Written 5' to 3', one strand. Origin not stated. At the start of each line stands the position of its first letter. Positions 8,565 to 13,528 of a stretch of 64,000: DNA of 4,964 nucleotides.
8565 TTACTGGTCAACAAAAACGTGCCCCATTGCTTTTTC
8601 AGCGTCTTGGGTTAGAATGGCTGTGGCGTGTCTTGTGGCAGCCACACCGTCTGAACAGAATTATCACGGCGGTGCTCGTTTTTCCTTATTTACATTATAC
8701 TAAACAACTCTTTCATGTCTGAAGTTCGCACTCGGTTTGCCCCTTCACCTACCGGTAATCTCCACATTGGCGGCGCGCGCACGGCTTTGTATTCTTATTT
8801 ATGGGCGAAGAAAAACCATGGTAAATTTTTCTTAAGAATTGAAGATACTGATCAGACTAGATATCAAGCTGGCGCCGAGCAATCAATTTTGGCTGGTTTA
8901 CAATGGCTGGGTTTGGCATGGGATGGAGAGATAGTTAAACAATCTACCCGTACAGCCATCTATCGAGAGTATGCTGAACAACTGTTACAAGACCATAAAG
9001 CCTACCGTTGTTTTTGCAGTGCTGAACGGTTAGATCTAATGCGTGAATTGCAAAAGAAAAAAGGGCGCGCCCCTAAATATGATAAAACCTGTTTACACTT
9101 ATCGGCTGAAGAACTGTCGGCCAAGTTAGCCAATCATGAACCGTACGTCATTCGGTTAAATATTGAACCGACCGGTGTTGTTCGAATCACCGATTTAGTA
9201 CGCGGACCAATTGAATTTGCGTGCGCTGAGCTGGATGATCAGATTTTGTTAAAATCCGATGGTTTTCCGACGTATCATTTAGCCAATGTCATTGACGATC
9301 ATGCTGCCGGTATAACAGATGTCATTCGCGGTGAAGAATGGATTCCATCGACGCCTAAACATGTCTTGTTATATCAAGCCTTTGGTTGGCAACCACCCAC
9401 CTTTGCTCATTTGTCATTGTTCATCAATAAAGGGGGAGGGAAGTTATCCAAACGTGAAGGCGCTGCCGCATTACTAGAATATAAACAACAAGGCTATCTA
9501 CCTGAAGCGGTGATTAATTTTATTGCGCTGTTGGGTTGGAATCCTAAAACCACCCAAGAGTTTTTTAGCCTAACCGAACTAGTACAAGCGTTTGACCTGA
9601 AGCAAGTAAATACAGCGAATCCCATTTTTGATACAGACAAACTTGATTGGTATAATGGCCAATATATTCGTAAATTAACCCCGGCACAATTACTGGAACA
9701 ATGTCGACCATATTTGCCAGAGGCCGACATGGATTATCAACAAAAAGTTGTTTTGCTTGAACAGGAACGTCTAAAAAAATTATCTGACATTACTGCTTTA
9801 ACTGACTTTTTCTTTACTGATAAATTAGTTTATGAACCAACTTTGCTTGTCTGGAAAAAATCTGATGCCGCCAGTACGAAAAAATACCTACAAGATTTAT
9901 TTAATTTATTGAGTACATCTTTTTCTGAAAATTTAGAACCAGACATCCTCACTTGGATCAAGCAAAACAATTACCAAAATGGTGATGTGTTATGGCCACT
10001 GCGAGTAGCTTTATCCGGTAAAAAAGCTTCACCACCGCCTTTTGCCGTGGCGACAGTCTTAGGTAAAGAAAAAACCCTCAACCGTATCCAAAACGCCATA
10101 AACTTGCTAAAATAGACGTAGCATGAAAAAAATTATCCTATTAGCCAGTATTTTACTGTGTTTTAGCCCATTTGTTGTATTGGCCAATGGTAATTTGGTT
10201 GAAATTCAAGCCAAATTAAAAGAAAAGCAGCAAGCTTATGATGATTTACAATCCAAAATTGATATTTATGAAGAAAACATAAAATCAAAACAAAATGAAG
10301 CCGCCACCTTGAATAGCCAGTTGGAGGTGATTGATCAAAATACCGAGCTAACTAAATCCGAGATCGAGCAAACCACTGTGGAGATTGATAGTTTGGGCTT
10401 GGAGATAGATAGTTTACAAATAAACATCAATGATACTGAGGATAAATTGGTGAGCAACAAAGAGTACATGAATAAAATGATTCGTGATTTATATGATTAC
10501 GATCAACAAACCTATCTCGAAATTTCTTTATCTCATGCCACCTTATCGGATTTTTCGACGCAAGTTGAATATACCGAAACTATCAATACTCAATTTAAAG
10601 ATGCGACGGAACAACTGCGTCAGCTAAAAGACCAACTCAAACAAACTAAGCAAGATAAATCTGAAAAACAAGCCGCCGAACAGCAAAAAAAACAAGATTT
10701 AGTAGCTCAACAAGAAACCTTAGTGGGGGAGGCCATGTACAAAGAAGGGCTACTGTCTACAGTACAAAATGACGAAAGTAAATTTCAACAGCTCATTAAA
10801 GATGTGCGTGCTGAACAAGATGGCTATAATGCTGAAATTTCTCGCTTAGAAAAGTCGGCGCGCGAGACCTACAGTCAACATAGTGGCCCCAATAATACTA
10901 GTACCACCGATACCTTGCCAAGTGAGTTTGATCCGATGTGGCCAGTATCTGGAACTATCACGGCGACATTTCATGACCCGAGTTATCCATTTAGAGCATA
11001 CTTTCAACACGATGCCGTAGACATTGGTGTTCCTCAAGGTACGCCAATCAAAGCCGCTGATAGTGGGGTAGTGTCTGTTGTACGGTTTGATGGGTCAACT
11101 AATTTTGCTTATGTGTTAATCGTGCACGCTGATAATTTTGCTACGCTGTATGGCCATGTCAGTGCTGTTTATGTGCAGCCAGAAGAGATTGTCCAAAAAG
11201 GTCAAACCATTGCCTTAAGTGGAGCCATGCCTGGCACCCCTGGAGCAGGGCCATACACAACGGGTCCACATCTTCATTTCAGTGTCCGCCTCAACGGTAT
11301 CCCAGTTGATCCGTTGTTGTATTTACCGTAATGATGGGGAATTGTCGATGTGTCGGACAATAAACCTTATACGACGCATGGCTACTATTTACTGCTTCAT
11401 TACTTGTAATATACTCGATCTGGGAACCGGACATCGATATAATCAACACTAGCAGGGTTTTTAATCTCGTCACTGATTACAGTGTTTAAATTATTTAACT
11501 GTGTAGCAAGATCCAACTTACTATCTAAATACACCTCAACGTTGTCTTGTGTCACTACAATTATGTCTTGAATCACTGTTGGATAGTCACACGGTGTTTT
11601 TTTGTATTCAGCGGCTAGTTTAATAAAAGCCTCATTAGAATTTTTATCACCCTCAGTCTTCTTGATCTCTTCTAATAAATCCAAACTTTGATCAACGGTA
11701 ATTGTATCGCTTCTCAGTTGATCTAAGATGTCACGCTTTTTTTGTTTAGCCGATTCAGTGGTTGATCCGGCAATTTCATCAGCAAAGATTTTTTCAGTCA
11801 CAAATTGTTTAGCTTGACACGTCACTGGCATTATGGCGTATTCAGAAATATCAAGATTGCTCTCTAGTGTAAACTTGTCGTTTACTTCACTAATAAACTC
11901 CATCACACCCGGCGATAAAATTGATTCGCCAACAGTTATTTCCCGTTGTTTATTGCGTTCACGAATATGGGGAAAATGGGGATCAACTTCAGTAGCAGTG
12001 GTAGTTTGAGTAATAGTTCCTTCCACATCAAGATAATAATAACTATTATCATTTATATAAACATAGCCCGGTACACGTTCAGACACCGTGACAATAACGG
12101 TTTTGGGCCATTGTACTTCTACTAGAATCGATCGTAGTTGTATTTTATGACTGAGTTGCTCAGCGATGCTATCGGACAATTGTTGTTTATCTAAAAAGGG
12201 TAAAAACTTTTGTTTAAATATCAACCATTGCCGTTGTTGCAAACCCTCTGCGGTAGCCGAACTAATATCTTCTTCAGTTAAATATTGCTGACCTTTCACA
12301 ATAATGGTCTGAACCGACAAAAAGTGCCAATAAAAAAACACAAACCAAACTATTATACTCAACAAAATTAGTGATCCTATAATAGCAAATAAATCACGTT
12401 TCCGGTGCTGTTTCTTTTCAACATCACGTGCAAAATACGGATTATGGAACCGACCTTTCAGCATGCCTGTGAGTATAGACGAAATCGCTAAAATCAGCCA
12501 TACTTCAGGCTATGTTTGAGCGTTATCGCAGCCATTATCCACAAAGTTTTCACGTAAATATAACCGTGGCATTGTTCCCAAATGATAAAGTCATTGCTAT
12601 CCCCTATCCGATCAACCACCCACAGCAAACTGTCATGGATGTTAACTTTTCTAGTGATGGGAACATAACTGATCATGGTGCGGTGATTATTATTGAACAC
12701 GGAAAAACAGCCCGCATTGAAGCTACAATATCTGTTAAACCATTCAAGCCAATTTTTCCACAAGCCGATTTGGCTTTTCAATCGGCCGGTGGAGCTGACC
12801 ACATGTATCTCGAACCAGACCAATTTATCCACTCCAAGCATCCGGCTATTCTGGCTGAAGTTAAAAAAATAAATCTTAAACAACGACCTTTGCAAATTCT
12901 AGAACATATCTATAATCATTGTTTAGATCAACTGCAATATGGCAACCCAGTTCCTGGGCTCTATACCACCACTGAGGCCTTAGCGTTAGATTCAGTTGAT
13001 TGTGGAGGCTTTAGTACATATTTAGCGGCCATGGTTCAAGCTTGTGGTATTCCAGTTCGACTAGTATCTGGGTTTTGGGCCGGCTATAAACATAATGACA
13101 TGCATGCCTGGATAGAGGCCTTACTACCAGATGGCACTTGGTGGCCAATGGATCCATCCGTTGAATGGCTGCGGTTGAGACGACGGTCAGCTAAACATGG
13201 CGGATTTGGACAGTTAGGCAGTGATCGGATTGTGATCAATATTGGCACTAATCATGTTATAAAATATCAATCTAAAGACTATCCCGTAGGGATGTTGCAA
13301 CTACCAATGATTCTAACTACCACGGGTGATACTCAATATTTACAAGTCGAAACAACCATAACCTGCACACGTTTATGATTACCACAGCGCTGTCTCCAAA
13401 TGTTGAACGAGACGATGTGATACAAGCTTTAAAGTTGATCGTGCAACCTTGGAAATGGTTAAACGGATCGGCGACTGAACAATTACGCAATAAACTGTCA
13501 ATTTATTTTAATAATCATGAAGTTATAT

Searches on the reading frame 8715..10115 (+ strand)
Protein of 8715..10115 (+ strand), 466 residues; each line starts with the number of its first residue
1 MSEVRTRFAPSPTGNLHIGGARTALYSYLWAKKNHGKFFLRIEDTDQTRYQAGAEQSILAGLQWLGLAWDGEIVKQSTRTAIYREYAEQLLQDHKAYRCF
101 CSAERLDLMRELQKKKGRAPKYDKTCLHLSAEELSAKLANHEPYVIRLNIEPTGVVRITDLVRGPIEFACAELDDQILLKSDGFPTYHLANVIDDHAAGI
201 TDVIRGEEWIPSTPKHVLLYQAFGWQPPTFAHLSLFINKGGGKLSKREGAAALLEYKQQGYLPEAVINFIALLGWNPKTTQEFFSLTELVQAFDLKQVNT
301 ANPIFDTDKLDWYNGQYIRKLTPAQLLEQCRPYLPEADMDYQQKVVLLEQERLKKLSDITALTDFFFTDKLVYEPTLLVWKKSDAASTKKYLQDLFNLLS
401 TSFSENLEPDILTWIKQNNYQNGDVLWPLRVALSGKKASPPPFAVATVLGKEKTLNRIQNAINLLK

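Call 66: search_protein_families(library=pfam, proteins=[window:8715-10115:+], max_evalue=0.00001)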
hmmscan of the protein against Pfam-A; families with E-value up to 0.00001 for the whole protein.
window:8715-10115:+ (466 aa): 2 families
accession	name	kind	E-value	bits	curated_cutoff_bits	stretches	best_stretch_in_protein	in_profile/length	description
PF00749.27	tRNA-synt_1c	-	4.5e-108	361.3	23.4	1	3-312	1-314/314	tRNA synthetases class I (E and Q), catalytic domain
PF19269.4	Anticodon_2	-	3.2e-29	102.6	23.6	1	325-462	1-141/141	Anticodon binding domain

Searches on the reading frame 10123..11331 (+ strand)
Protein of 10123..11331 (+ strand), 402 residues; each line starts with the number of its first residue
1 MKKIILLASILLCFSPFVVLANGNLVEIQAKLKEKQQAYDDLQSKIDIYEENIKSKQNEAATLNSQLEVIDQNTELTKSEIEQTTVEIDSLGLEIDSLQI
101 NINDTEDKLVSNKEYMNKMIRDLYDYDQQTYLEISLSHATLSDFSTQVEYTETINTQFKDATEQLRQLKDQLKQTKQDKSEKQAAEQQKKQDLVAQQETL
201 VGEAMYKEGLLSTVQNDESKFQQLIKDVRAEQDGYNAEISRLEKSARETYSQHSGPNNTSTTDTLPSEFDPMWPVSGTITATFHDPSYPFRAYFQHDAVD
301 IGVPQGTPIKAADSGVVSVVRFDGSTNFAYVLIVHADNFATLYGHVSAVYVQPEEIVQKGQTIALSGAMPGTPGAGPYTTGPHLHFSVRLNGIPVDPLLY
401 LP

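Call 66: search_protein_families(library=pfam, proteins=[window:10123-11331:+], max_evalue=0.00001)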
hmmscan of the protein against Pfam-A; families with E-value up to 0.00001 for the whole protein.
window:10123-11331:+ (402 aa): 1 family
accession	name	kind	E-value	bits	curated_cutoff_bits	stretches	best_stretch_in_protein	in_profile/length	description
PF01551.29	Peptidase_M23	-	4.6e-23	81.7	28.7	1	295-397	2-96/96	Peptidase family M23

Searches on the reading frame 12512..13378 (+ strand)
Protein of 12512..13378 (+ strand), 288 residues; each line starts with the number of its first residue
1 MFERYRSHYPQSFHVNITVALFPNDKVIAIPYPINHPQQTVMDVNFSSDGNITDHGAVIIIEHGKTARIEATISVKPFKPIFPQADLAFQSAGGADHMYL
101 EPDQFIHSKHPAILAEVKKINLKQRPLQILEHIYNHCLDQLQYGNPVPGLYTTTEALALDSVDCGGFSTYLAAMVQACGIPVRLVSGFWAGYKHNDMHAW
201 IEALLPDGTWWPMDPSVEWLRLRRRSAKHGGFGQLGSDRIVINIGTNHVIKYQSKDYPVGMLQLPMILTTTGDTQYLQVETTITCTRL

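Call 66: search_protein_families(library=pfam, proteins=[window:12512-13378:+], max_evalue=0.00001)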
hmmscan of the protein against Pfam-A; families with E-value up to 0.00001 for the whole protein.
window:12512-13378:+ (288 aa): 1 family
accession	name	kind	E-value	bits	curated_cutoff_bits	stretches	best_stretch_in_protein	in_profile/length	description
PF01841.26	Transglut_core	-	1.4e-17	64.4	23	1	123-215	11-108/108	Transglutaminase-like superfamily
